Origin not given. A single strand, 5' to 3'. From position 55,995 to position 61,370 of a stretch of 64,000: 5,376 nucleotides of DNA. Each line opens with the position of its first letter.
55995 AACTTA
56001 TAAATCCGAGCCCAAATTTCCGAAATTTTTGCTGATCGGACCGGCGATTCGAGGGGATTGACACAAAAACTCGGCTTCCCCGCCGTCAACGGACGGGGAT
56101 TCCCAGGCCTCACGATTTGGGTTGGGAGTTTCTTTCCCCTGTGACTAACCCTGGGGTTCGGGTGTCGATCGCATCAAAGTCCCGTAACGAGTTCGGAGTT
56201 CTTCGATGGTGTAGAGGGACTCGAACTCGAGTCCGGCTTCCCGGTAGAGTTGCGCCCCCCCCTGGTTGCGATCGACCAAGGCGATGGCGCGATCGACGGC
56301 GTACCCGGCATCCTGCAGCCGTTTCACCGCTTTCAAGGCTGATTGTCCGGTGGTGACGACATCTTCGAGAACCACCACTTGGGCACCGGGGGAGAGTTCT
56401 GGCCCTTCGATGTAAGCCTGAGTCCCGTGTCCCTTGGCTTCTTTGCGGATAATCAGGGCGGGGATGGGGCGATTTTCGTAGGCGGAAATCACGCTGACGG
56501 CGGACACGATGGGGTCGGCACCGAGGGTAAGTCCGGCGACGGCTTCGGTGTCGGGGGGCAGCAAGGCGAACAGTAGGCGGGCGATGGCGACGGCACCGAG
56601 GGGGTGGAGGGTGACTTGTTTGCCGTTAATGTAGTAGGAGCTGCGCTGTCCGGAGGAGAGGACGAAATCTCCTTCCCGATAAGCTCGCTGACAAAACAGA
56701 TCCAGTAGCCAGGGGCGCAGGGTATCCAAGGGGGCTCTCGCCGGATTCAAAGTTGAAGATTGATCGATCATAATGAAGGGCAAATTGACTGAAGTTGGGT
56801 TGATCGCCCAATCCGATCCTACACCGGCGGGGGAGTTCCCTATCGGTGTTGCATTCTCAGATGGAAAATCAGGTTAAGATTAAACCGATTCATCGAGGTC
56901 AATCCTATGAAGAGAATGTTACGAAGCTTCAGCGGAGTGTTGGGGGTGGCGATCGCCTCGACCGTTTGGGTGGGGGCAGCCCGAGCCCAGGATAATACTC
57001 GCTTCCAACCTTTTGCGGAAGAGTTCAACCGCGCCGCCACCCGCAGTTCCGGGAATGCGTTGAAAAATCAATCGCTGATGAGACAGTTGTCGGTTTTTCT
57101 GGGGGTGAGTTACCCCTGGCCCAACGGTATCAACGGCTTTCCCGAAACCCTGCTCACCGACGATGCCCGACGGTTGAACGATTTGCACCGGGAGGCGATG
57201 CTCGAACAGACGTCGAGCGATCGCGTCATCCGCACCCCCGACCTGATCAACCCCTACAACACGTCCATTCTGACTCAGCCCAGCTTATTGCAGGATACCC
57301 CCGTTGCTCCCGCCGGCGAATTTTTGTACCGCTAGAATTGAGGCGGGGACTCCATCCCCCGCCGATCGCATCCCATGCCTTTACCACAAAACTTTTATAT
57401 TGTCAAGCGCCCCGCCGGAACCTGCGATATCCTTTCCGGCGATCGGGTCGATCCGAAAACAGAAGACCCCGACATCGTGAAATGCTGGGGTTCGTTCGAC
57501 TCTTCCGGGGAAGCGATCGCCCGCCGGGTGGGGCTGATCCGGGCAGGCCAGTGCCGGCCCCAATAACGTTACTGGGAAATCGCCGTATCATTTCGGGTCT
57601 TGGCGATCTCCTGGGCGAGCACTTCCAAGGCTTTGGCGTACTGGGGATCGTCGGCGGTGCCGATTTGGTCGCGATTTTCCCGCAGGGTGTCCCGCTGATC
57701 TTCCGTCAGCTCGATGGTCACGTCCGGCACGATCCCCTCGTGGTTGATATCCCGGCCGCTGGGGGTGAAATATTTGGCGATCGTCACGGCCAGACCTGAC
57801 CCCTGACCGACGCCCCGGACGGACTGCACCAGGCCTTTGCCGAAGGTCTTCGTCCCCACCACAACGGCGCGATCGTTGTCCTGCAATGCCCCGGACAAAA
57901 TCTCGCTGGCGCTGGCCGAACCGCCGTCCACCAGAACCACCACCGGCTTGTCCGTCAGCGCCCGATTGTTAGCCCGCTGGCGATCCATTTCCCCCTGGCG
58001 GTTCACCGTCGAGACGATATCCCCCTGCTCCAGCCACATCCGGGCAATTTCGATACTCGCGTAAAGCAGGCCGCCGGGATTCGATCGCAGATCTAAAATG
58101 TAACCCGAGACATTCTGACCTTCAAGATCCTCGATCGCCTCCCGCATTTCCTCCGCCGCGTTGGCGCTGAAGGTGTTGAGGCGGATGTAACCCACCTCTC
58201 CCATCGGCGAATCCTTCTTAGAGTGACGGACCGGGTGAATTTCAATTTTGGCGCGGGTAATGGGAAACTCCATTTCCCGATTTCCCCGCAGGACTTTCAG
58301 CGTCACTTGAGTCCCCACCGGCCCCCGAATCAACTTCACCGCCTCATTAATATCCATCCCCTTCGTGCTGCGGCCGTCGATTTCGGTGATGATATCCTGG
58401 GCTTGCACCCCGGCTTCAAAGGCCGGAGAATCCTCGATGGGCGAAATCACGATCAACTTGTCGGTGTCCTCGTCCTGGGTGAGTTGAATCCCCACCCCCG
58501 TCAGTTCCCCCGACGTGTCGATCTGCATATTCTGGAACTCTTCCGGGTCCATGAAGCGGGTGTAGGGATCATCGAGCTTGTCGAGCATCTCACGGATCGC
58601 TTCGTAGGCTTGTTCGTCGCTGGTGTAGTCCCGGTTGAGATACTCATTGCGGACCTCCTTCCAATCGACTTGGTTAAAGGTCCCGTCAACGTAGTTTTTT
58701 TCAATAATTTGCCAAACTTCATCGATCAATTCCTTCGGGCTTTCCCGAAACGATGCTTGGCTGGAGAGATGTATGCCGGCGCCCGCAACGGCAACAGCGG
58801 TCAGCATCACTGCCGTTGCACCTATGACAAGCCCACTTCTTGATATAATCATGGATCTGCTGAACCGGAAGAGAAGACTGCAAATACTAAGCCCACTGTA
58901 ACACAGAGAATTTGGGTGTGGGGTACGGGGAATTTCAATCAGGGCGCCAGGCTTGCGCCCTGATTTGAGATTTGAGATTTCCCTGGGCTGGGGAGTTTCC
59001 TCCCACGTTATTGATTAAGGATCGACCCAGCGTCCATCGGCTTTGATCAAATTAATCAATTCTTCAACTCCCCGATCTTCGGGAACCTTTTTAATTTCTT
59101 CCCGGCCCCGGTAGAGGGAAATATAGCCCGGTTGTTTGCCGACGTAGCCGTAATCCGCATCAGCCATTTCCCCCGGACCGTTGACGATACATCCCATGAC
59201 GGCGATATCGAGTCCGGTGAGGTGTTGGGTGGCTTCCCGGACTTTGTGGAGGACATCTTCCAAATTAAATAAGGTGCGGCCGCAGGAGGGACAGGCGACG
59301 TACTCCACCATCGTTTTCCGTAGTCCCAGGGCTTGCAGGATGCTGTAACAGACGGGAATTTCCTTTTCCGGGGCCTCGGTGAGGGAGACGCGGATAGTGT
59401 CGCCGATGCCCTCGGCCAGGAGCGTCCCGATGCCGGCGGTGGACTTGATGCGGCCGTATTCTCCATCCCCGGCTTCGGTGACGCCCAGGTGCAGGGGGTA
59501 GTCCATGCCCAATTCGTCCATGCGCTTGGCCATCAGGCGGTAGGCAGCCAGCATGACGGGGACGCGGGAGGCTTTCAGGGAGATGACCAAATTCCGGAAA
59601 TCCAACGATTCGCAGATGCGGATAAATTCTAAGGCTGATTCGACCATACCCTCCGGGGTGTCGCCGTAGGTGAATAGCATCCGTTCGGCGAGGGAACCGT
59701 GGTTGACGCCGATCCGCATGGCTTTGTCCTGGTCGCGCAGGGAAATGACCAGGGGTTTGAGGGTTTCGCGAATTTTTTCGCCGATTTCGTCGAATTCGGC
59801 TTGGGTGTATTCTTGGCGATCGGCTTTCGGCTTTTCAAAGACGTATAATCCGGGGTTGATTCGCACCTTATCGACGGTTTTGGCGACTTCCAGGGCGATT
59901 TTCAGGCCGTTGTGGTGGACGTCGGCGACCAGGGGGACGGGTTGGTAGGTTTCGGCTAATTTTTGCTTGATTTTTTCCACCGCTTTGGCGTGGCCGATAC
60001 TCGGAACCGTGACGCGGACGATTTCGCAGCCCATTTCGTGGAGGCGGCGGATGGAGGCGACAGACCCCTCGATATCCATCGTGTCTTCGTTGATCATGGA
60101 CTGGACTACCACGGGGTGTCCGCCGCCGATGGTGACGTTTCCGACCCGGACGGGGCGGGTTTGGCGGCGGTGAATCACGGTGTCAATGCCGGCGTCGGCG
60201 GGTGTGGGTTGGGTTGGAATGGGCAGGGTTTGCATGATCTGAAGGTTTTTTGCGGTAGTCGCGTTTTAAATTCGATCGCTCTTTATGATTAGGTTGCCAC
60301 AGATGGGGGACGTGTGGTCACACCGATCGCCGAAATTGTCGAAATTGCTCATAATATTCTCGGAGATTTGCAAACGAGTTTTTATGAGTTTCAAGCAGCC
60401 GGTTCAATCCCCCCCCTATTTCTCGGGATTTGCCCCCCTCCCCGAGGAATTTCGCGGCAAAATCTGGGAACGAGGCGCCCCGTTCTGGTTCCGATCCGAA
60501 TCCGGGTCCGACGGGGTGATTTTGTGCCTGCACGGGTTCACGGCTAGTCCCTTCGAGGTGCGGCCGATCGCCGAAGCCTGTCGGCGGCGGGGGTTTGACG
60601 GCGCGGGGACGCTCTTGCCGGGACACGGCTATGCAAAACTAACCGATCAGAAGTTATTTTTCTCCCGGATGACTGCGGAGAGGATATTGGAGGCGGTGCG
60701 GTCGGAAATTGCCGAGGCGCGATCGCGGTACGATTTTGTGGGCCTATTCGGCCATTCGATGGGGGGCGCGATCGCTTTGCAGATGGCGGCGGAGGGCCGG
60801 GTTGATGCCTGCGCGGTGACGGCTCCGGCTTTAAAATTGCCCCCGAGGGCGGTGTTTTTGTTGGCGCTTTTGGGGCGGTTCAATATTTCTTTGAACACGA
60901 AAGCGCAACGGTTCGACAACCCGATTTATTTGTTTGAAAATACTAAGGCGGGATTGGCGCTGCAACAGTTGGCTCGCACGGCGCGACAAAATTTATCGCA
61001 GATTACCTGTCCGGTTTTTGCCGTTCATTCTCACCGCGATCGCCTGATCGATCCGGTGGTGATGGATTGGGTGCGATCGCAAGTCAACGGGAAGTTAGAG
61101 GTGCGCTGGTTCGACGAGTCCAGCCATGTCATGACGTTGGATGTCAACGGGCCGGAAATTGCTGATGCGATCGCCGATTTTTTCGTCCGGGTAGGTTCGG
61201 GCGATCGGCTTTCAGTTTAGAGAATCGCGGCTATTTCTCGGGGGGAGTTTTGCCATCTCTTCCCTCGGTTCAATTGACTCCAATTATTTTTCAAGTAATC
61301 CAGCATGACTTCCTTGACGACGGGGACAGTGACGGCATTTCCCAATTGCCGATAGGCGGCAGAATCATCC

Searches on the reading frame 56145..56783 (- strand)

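Call 33: search_protein_families(library=pfam, proteins=[window:56145-56783:-], max_evalue=0.001)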
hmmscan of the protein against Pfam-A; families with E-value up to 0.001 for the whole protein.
window:56145-56783:- (212 aa): 2 families
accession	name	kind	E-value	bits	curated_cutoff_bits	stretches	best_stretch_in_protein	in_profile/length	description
PF00156.33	Pribosyltran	-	1.9e-05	24.4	26.3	1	116-176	62-130/158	Phosphoribosyl transferase domain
PF14681.12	UPRTase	-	0.00011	22.2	27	1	109-167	96-154/206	Uracil phosphoribosyltransferase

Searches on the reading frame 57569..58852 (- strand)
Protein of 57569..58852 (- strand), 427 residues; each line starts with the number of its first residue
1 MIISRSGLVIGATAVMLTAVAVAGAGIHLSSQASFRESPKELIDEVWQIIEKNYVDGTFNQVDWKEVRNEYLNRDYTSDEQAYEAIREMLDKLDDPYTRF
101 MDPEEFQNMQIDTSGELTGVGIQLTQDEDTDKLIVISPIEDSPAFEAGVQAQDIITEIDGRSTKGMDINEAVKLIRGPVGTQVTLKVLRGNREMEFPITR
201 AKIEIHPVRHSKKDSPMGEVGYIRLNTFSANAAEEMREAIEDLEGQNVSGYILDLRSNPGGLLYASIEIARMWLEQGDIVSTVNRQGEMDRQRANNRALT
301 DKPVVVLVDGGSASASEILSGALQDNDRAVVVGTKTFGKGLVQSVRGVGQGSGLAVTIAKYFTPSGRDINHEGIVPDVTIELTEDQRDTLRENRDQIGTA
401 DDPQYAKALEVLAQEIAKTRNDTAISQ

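Call 33: search_protein_families(library=pfam, proteins=[window:57569-58852:-], max_evalue=0.001)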
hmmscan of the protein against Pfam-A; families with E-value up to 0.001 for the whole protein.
window:57569-58852:- (427 aa): 6 families
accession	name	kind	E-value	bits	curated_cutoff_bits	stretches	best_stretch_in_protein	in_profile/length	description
PF03572.23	Peptidase_S41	-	2.5e-61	206.5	24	1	220-379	2-164/165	Peptidase family S41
PF17820.7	PDZ_6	-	2e-14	53.5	27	1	135-189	2-54/54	PDZ domain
PF13180.12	PDZ_2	-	8.5e-13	48.8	27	1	120-197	3-77/80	PDZ domain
PF00595.29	PDZ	-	5.1e-10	40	23.2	1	112-188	5-81/81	PDZ domain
PF14684.11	Tricorn_C1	-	9.3e-07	29.1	24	1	39-74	5-40/59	Tricorn protease C1 domain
PF22694.1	CtpB_N-like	-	0.00032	21.5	27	0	84-104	64-84/85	Activating protease CtpB N-terminal domain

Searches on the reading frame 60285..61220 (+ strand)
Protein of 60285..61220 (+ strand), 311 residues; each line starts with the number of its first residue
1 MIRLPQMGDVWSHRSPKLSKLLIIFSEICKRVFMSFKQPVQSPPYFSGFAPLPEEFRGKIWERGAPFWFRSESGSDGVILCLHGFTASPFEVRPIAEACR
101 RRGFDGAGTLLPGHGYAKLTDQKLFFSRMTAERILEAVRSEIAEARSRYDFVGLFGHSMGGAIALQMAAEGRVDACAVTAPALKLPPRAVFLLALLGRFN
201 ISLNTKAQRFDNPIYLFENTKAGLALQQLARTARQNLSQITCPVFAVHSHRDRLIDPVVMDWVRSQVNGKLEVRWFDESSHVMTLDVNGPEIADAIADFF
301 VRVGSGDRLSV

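Call 33: search_protein_families(library=pfam, proteins=[window:60285-61220:+], max_evalue=0.001)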
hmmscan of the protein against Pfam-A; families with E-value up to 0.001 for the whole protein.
window:60285-61220:+ (311 aa): 5 families
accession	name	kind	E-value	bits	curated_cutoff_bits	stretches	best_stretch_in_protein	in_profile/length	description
PF12146.15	Hydrolase_4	-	5.3e-13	49.3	27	1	76-198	4-132/239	Serine aminopeptidase, S33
PF00561.26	Abhydrolase_1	-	3.3e-12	47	25.8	1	78-236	2-150/245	alpha/beta hydrolase fold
PF12697.13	Abhydrolase_6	-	6.7e-12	47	26.3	1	79-294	1-216/217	Alpha/beta hydrolase family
PF01738.24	DLH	-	7e-06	26.2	21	1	130-217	71-130/217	Dienelactone hydrolase family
PF20408.4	Abhydrolase_11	-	3.8e-05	23.9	27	0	131-178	57-104/193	Alpha/beta hydrolase domain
